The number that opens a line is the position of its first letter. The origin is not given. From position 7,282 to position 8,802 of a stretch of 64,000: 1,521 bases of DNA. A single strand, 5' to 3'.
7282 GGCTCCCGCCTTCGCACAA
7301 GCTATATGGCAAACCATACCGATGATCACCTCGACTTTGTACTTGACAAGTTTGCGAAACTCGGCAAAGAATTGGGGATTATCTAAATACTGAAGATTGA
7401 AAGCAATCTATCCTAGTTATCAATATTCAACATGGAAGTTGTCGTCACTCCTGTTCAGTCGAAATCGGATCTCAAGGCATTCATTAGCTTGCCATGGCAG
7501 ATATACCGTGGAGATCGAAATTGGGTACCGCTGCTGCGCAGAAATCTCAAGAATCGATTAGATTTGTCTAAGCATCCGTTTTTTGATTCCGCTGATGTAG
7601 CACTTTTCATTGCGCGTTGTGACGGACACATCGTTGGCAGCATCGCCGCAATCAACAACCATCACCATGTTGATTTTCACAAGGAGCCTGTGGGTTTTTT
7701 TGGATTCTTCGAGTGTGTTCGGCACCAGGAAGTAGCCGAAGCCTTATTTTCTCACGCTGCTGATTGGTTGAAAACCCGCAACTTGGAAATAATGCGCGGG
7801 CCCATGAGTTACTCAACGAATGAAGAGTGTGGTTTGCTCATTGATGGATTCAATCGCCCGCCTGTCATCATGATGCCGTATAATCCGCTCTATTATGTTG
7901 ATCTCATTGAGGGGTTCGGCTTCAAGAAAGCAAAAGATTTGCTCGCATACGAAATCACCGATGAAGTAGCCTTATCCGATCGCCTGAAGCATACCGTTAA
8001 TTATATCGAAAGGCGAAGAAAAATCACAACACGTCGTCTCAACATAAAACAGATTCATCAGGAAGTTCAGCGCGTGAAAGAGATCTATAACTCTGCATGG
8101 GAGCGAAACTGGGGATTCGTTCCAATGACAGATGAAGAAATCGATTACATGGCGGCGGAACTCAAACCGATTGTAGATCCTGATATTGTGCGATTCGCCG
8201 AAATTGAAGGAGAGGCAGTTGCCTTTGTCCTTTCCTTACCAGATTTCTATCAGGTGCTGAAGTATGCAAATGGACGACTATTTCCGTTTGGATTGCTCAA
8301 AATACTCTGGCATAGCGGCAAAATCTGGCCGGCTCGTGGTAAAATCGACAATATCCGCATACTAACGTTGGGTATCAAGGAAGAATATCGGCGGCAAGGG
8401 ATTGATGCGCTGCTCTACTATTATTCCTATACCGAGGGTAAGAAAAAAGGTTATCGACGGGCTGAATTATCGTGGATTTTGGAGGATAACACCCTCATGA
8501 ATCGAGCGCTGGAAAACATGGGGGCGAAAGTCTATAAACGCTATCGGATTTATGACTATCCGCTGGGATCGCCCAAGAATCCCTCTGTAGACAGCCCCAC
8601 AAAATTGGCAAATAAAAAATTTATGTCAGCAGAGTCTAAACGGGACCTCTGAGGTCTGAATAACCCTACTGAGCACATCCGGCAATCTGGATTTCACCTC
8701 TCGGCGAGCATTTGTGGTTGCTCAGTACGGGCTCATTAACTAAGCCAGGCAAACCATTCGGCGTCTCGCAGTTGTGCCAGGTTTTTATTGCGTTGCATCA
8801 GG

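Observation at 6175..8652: SPT-like alpha-oxoamine synthase immediately followed by a ~400-aa GNAT-fold acyltransferase, downstream of mlaFED: candidate bacterial sphingolipid (ceramide) module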

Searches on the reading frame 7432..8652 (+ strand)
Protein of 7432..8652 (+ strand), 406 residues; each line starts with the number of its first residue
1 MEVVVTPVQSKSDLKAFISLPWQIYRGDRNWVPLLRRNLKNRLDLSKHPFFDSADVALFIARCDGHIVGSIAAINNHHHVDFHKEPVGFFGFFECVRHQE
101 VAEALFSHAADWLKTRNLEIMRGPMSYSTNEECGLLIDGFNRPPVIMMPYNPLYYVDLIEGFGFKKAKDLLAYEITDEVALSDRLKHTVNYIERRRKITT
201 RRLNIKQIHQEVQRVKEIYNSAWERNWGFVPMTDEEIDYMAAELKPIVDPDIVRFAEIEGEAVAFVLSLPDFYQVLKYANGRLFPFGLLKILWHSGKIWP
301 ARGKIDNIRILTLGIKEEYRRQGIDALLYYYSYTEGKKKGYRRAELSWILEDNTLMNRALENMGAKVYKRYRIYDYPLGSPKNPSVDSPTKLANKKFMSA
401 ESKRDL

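Call 5: search_protein_families(library=pfam, proteins=[window:7432-8652:+], max_evalue=0.01)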
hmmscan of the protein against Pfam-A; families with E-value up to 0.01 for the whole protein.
window:7432-8652:+ (406 aa): 2 families
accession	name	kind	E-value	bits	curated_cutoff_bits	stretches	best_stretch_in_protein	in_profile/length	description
PF00583.31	Acetyltransf_1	-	2.1e-08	34.9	20.7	1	214-364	3-115/116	Acetyltransferase (GNAT) family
PF13508.13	Acetyltransf_7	-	0.0022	18.8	27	0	310-344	29-65/84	Acetyltransferase (GNAT) domain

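Call 6: search_protein_families(library=ncbifam, proteins=[window:7432-8652:+], max_evalue=0.01)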
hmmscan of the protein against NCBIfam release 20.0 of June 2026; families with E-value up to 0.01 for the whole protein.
window:7432-8652:+ (406 aa): 1 family
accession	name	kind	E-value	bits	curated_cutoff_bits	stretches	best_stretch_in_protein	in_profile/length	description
NF002959.0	PRK03624.1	equivalog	0.0087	15.8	124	0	55-117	48-105/147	GNAT family acetyltransferase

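Call 8: search_solved_structures(query=window:7432-8652:+, max_evalue=1, show_alignments=2)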
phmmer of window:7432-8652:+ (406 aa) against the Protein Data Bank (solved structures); distinct sequences matched with E-value up to 1: 4.
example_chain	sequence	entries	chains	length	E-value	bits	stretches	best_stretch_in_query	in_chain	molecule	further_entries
7ovv_A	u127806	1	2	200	0.089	14.9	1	313-373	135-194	Probable acetyltransferase NATA1-like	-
8xj9_A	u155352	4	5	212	0.092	14.8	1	313-373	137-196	GCN5-related N-acetyltransferase 8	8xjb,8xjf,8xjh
8rmz_A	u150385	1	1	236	0.11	14.5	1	313-373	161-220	GCN5-related N-acetyltransferase 8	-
8xj5_A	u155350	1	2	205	0.25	13.4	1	312-373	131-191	L-ornithine N5-acetyltransferase NATA1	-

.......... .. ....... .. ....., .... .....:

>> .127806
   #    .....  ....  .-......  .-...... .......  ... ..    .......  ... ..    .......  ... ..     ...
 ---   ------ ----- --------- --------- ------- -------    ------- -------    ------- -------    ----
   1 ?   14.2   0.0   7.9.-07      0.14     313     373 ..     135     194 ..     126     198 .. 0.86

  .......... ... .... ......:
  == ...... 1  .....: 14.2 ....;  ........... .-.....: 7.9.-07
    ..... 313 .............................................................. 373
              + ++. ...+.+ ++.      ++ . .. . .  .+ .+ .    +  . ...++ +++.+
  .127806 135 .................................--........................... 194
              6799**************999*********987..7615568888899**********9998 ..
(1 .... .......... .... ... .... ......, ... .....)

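Call 9: find_homologous_proteins(query=window:7432-8652:+, max_evalue=0.00001)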
Query window:7432-8652:+ (406 aa): 7857 proteins with E <= 0.00001 among 8000 candidates; the best 120 are listed.
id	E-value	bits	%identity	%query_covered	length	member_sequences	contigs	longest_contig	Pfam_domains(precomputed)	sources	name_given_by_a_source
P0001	3.4e-277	937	99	100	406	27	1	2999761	PF00583.32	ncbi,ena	-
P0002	5.6e-227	772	87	93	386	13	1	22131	-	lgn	-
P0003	1.4e-226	770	87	93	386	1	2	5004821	PF00583.32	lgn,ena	-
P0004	3.6e-224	762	87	93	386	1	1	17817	PF00583.32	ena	-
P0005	4.0e-224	762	87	93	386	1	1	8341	PF00583.32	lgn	-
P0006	3.4e-223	759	87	93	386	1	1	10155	-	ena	-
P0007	8.9e-223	758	87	93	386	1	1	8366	PF00583.32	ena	-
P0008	1.7e-221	753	86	93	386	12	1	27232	-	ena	-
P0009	1.0e-195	669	78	93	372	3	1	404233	PF00583.32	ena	-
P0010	2.4e-183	628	73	93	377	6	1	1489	PF00583.32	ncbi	-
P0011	1.2e-179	616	71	93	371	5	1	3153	PF00583.32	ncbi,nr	ncbi:GNAT family N-acetyltransferase [Candidatus Poribacteria bacterium]|nr:GNAT family N-acetyltran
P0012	1.4e-178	612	70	93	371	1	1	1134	PF00583.32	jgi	jgi:GNAT superfamily N-acetyltransferase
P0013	1.6e-177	609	71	93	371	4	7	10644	PF13480.14,PF00583.32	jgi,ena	jgi:GNAT superfamily N-acetyltransferase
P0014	5.4e-173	594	67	93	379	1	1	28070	PF00583.32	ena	-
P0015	2.1e-171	588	68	93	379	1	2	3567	PF00583.32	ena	-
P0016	7.2e-171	587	67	93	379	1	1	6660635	PF00583.32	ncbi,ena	-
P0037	4.1e-165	568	65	93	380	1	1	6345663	PF00583.32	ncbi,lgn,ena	-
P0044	1.0e-159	550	65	93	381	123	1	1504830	PF00583.32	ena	-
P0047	1.4e-149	517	62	93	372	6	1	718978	PF00583.32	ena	-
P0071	7.1e-128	445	51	93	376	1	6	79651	PF00583.32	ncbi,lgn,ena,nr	ncbi:hypothetical protein BMS3Abin05_00252 [bacterium BMS3Abin05]|nr:hypothetical protein BMS3Abin05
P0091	8.4e-126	438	51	92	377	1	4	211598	PF00583.32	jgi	jgi:GNAT superfamily N-acetyltransferase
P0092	8.5e-126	438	-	-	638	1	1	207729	PF00583.32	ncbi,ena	-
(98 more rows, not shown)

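Call 19: find_encoding_contigs(protein=P0001, flank=10000, max_places=3)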
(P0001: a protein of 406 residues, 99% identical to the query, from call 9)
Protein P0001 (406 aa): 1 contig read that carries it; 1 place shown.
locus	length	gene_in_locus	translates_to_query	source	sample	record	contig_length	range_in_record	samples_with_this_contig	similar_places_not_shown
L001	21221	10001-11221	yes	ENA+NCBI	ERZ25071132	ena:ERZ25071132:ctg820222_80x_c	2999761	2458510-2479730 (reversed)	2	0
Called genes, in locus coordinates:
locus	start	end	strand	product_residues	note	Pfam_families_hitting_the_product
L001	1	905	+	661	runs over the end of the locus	PF00270:DEAD (faint), PF04851:ResIII, PF17757:UvrB_inter, PF27431:UvrB_3rd, PF00271:Helicase_C, PF12344:UvrB, PF02151:UVR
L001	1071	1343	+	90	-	PF21349:RUBY_RBDX, PF23458:DUF7130 (weak)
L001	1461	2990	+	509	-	PF00675:Peptidase_M16 (weak), PF05193:Peptidase_M16_C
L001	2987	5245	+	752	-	PF00675:Peptidase_M16, PF05193:Peptidase_M16_C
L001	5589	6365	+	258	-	PF02405:MlaE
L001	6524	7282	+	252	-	PF00005:ABC_tran, PF09818:ABC_ATPase (faint), PF13304:AAA_21 (faint)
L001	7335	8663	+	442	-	PF02470:MlaD, PF28544:Helical_needle (weak)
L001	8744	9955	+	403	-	PF00155:Aminotran_1_2, PF01053:Cys_Met_Meta_PP (weak)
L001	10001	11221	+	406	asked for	PF00583:Acetyltransf_1 (faint)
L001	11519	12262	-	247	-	PF07495:Y_Y_Y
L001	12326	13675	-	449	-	-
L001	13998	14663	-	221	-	PF13340:DUF4096, PF01609:DDE_Tnp_1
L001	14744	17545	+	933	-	PF13088:BNR_2 (weak)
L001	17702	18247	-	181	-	PF27609:Rv1322 (faint)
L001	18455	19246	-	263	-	PF01261:AP_endonuc_2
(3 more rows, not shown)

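Call 20: find_encoding_contigs(protein=P0016, flank=10000, max_places=3)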
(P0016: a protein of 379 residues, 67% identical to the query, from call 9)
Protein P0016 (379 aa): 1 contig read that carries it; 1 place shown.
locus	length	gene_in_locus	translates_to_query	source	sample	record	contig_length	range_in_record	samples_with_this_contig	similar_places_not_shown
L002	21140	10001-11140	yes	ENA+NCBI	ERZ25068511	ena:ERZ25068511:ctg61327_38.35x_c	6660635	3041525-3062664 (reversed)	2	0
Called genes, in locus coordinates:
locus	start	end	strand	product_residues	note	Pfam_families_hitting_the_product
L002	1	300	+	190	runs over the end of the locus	PF01266:DAO (faint), PF07992:Pyr_redox_2, PF13738:Pyr_redox_3, PF07992:Pyr_redox_2 (weak)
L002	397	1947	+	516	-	PF00675:Peptidase_M16 (weak), PF05193:Peptidase_M16_C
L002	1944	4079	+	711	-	PF00675:Peptidase_M16, PF05193:Peptidase_M16_C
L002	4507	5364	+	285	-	PF13489:Methyltransf_23, PF13847:Methyltransf_31 (weak), PF08241:Methyltransf_11, PF08242:Methyltransf_12 (weak), PF13649:Methyltransf_25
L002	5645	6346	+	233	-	PF02405:MlaE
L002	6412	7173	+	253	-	PF00005:ABC_tran, PF13304:AAA_21 (faint)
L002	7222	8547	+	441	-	PF02470:MlaD, PF28544:Helical_needle (faint)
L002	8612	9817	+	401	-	PF00155:Aminotran_1_2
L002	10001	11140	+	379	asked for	PF00583:Acetyltransf_1 (faint)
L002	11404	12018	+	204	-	PF13534:Fer4_17 (faint), PF25160:LdpA_Fe-S-bd (faint), PF00037:Fer4 (weak), PF12838:Fer4_7, PF13187:Fer4_9 (weak), PF13237:Fer4_10 (weak), PF14697:Fer4_21 (weak), PF12838:Fer4_7 (weak), +4 more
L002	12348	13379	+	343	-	-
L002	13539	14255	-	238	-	-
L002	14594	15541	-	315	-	PF00389:2-Hacid_dh, PF02826:2-Hacid_dh_C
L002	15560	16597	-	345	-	PF01408:GFO_IDH_MocA, PF02894:GFO_IDH_MocA_C, PF22725:GFO_IDH_MocA_C3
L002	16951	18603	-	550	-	PF00656:Peptidase_C14, PF03781:FGE-sulfatase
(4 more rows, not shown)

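Call 21: find_encoding_contigs(protein=P0071, flank=8000, max_places=2)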
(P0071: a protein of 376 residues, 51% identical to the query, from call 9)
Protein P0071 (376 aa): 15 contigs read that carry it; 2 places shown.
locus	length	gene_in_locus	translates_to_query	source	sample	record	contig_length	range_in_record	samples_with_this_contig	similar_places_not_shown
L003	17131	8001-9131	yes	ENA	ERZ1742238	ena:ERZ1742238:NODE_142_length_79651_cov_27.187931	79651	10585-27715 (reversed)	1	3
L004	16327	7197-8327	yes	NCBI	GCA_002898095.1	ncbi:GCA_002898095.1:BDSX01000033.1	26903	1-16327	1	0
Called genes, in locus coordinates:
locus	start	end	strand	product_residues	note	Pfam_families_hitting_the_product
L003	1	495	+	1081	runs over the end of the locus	PF25596:CPSase_L_D1, PF02655:ATP-grasp_3 (faint), PF02786:CPSase_L_D2, PF02787:CPSase_L_D3, PF25596:CPSase_L_D1, PF02222:ATP-grasp (weak), PF02786:CPSase_L_D2, PF02142:MGS, +3 more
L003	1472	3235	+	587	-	PF02129:Peptidase_S15, PF20434:BD-FAE, PF12697:Abhydrolase_6, PF00326:Peptidase_S9 (weak), PF12146:Hydrolase_4, PF01738:DLH (faint), PF07859:Abhydrolase_3 (weak), PF08840:BAAT_C (weak)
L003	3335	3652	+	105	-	PF01906:YbjQ_1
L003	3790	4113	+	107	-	PF00085:Thioredoxin, PF13098:Thioredoxin_2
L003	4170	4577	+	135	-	PF02629:CoA_binding (faint), PF13380:CoA_binding_2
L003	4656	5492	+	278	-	-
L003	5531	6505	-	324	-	PF01073:3Beta_HSD, PF01370:Epimerase, PF04321:RmlD_sub_bind, PF05368:NmrA, PF07993:NAD_binding_4 (weak), PF13460:NAD_binding_10, PF16363:GDP_Man_Dehyd, PF07993:NAD_binding_4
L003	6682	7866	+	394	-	PF00155:Aminotran_1_2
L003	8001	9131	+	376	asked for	PF00583:Acetyltransf_1 (faint)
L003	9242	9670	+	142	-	PF00572:Ribosomal_L13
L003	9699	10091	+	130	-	PF00380:Ribosomal_S9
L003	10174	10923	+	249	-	PF00318:Ribosomal_S2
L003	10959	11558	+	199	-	PF25025:EF-Ts_N, PF00889:EF_TS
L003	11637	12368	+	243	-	PF00696:AA_kinase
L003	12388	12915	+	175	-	PF01765:RRF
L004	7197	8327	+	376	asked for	PF00583:Acetyltransf_1 (faint)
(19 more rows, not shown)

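Call 22: find_encoding_contigs(protein=P0091, flank=8000, max_places=2)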
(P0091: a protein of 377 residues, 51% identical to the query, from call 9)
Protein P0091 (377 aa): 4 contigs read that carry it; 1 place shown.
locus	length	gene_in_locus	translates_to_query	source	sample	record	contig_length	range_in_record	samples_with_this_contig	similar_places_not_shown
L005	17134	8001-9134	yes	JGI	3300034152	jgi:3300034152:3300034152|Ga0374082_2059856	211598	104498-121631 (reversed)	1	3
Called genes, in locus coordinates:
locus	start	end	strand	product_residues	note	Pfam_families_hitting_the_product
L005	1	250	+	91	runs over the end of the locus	-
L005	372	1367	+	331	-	PF02826:2-Hacid_dh_C (weak), PF07991:KARI_N, PF03807:F420_oxidored (faint), PF01450:KARI_C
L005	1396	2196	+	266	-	PF22435:MRM3-like_sub_bind, PF08032:SpoU_sub_bind, PF00588:SpoU_methylase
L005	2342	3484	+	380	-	PF07728:AAA_5 (weak), PF01078:Mg_chelatase (weak), PF17863:AAA_lid_2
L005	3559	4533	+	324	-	PF13519:VWA_2 (faint)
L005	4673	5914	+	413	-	PF00155:Aminotran_1_2, PF01053:Cys_Met_Meta_PP (weak), PF01212:Beta_elim_lyase (weak)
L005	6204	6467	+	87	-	-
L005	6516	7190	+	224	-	PF01278:Omptin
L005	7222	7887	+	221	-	-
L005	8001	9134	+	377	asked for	PF00583:Acetyltransf_1 (faint)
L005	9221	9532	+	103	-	PF01906:YbjQ_1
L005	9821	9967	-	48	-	-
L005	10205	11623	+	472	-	PF01839:FG-GAP (faint), PF13517:FG-GAP_3 (faint), PF18962:Por_Secre_tail (weak)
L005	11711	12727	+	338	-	PF04321:RmlD_sub_bind, PF01073:3Beta_HSD, PF01370:Epimerase, PF02719:Polysacc_synt_2, PF07993:NAD_binding_4 (faint), PF16363:GDP_Man_Dehyd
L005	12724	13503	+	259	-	PF23023:Anti-Pycsar_Apyc1, PF00753:Lactamase_B, PF12706:Lactamase_B_2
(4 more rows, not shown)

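Call 23: find_encoding_contigs(protein=P0092, flank=8000, max_places=2)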
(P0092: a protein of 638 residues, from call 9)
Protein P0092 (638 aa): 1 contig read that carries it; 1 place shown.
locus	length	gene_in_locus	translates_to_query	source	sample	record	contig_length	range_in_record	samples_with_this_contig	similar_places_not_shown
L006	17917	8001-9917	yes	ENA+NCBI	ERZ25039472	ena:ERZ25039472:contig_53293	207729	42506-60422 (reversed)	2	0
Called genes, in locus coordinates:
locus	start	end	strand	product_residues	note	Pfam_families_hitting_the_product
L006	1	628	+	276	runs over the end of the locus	-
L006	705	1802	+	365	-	-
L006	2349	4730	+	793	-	PF02837:Glyco_hydro_2_N, PF22666:Glyco_hydro_2_N2 (weak), PF00703:Glyco_hydro_2, PF02836:Glyco_hydro_2_C, PF16355:DUF4982, PF18565:Glyco_hydro2_C5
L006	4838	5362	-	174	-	PF01661:Macro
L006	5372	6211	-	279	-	-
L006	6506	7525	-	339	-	PF01073:3Beta_HSD, PF01370:Epimerase, PF04321:RmlD_sub_bind, PF05368:NmrA, PF13460:NAD_binding_10, PF16363:GDP_Man_Dehyd, PF07993:NAD_binding_4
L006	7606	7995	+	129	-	-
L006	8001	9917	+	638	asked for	PF00583:Acetyltransf_1 (faint)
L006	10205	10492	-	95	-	-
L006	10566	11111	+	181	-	PF00005:ABC_tran (weak), PF13304:AAA_21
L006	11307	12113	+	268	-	PF06182:ABC2_membrane_6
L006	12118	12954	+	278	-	PF06182:ABC2_membrane_6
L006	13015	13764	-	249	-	PF01209:Ubie_methyltran, PF13489:Methyltransf_23, PF13847:Methyltransf_31 (weak), PF08241:Methyltransf_11, PF08242:Methyltransf_12, PF13649:Methyltransf_25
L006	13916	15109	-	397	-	PF11899:DUF3419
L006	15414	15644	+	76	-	PF04014:MazE_antitoxin (weak)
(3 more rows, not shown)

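Call 30: find_related_loci(query=A1, collection=genome_contigs, flank=10000)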
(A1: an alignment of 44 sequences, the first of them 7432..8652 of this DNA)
Query A1 (406 aa) in genome_contigs; peptide patterns used: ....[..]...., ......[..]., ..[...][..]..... (x = any residue, [..] = any of these).
600 stretches matched a pattern (row limit reached: there are more); 598 encode a relative of the query (tblastn E <= 1e-3); the best 80 are kept; 80 distinct loci.
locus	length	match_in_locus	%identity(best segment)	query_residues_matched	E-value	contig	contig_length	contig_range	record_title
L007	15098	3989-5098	53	3-378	1e-128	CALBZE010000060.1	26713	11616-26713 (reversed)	MAG TPA_asm: uncultured bacterium isolate SRR5251193_bin.70_CONCOCT_v1.1_MAG genome assembly, contig: ERZ795068.2215, wh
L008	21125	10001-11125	51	2-376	4e-127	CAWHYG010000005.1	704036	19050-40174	MAG: Candidatus Eisenbacteria bacterium isolate MFD01476.bin.1.183 genome assembly, contig: contig_21586, whole genome s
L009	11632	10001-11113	50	1-375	2e-126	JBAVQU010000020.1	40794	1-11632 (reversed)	MAG: Candidatus Zixiibacteriota bacterium isolate MFD02350_ilm_asm_bin5 k127_106037, whole genome shotgun sequence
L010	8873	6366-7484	51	1-378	1e-124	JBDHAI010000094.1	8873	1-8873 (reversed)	MAG: Gemmatimonadota bacterium isolate M3-44_Bin_197 M3-44_Bin_197_scaffold_38275, whole genome shotgun sequence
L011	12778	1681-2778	52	3-375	2e-124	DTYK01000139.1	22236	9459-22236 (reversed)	MAG TPA_asm: Candidatus Latescibacterota bacterium isolate UWMA-0219 k99_2006137, whole genome shotgun sequence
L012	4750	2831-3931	50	1-375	5e-125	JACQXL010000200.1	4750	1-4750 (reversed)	MAG: Planctomycetota bacterium isolate NC_groundwater_1514_Pr4_B-0.1um_50_3 SR1-18-B1_scaffold_570708, whole genome shot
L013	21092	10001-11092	50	8-375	6e-124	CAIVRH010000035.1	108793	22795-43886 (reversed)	uncultured candidate division Zixibacteria bacterium isolate AM-sed-core3-D1_bin-832 genome assembly, contig: bin-832:35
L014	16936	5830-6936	48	3-374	2e-122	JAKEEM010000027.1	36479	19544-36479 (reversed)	MAG: Chlorobiota bacterium isolate PMV_1.34 PMV_1.34.k101_400981, whole genome shotgun sequence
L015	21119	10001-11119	51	3-381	2e-122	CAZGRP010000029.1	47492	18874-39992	MAG TPA_asm: uncultured Cytophagia bacterium isolate SRP216583_co2_59 genome assembly, contig: NODE_350_length_47492_cov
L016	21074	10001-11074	51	14-375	3e-121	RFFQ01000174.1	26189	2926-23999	MAG: Gemmatimonadetes bacterium isolate J002 k99_1401027, whole genome shotgun sequence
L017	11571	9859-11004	46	2-386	4e-121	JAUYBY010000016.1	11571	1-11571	MAG: Candidatus Zixiibacteriota bacterium isolate C20_concoct.bin.73 C20_k141_213633, whole genome shotgun sequence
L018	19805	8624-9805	48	4-405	5e-121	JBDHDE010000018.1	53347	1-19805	MAG: Gemmatimonadota bacterium isolate M8-32_Bin_184 M8-32_Bin_184_scaffold_1171, whole genome shotgun sequence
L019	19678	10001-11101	46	5-375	9e-121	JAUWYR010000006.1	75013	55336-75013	MAG: Candidatus Zixiibacteriota bacterium isolate CSMAG_2715 CSMAG_2715_k141_913590_length_75013_cov_12.9965, whole geno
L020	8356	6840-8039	46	5-406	6e-121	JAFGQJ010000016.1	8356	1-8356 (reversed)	MAG: Spirochaetales bacterium isolate Zod_Metabat.745 k87_128545, whole genome shotgun sequence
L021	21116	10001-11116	50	3-381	2e-120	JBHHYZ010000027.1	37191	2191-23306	MAG: Gemmatimonadota bacterium isolate Maj_2_bin.21 NODE_384_length_37191_cov_9.509559, whole genome shotgun sequence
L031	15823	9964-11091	48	2-378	2e-115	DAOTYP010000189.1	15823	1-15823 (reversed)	MAG TPA_asm: Anaerolineae bacterium isolate H27_366 k135_4967033, whole genome shotgun sequence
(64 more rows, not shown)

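Call 34: predict_structure(alignment_id=A1)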
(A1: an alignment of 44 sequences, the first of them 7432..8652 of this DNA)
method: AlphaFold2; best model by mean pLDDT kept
length: 406 residues; sequences in the alignment: 44
mean_pLDDT: 88.2   pTM: 0.86
mean pLDDT of the five models: 88.2, 86.8, 86.1, 85.8, 84.6
residues with pLDDT >= 90: 286; 70-90: 85; 50-70: 8; < 50: 27
segments of 3 or more residues with pLDDT < 50: 382-406
pLDDT, mean of each block of 10 residues (from residue 1): 94 95 96 92 85 94 97 95 95 98 99 98 89 94 93 98 98 95 91 93 95 93 79 90 90 94 94 90 84 74 78 84 90 93 93 90 95 92 42 34 34
secondary structure, 60 per line:
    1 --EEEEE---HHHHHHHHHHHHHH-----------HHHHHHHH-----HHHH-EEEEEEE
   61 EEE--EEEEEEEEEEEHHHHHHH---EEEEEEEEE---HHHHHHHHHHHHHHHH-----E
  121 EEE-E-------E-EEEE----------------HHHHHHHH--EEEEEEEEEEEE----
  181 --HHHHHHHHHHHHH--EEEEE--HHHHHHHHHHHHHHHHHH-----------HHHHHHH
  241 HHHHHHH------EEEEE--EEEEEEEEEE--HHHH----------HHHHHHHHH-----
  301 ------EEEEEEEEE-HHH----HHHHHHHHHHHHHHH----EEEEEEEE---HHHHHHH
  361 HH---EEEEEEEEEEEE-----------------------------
elements in order: E3-7 H11-24 H36-43 H49-52 E54-63 E66-76 H77-83 E87-95 H99-114 E120-123 E135-138 H155-162 E165-176 H183-195 E198-202 H205-222 H234-247 E254-258 E261-270 H273-276 H287-295 E307-315 H324-338 E343-350 H354-362 E366-377

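Call 38: fold_search(model_id=the predicted structure, library=pdb)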
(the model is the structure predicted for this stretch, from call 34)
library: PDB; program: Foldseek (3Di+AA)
matches with E <= 10: 977; with E <= 0.001: 363
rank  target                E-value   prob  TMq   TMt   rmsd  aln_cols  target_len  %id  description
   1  5kf1_A                4.2e-14  1.00  0.56  0.70   6.0       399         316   12  X-ray structure of a glucosamine N-Acetyltransferase from Clostridium acetobutylicum, apo form, pH 5 (released 2016-07-06)
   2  2wpw_C                4.2e-14  1.00  0.54  0.65   6.5       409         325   10  Tandem GNAT protein from the clavulanic acid biosynthesis pathway (without AcCoA) (released 2009-12-29)
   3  4zm6_A                1.1e-13  1.00  0.53  0.28   6.5       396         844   14  A unique GCN5-related glucosamine N-acetyltransferase region exist in the fungal multi-domain GH3 beta-N-acetylglucosa (released 2015-12-09)
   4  3tt2                  1.5e-13  1.00  0.51  0.63   6.5       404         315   14  Crystal Structure of GCN5-related N-Acetyltransferase from Sphaerobacter thermophilus (released 2011-10-05)
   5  2wpw_B                1.7e-13  1.00  0.54  0.65   6.2       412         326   10  Tandem GNAT protein from the clavulanic acid biosynthesis pathway (without AcCoA) (released 2009-12-29)
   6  7q3a_B                1.8e-13  1.00  0.58  0.68   5.2       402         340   13  Crystal structure of MAB_4324 a tandem repeat GNAT from Mycobacterium abscessus (released 2022-05-04)
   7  7q3a_A                2.2e-13  1.00  0.57  0.66   5.5       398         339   14  Crystal structure of MAB_4324 a tandem repeat GNAT from Mycobacterium abscessus (released 2022-05-04)
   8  2wpw_A                2.2e-13  1.00  0.54  0.65   6.4       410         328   10  Tandem GNAT protein from the clavulanic acid biosynthesis pathway (without AcCoA) (released 2009-12-29)
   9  5kgh_A                2.9e-13  1.00  0.55  0.68   6.5       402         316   14  X-ray structure of a glucosamine N-Acetyltransferase from Clostridium acetobutylicum, mutant Y297F (released 2016-07-06)
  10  5kf1_B                3.1e-13  1.00  0.56  0.71   6.1       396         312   13  X-ray structure of a glucosamine N-Acetyltransferase from Clostridium acetobutylicum, apo form, pH 5 (released 2016-07-06)
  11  5kgh_B                3.5e-13  1.00  0.55  0.69   5.9       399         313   12  X-ray structure of a glucosamine N-Acetyltransferase from Clostridium acetobutylicum, mutant Y297F (released 2016-07-06)
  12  5kga_A                3.8e-13  1.00  0.55  0.69   6.2       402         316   13  X-ray structure of a glucosamine N-Acetyltransferase from Clostridium acetobutylicum, mutant D287N, in complex with N- (released 2016-07-06)
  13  5kf2                  6.9e-13  1.00  0.56  0.70   6.2       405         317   13  X-ray structure of a glucosamine N-Acetyltransferase from Clostridium acetobutylicum, apo form, pH 8 (released 2016-07-06)
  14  2wpx_A                8.8e-13  1.00  0.54  0.65   6.6       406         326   11  Tandem GNAT protein from the clavulanic acid biosynthesis pathway (with AcCoA) (released 2009-12-29)
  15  6wqb                  9.3e-11  1.00  0.39  0.49   8.0       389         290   12  Crystal structure of VipF from Legionella hackeliae in complex with acetyl-CoA (released 2021-11-10)
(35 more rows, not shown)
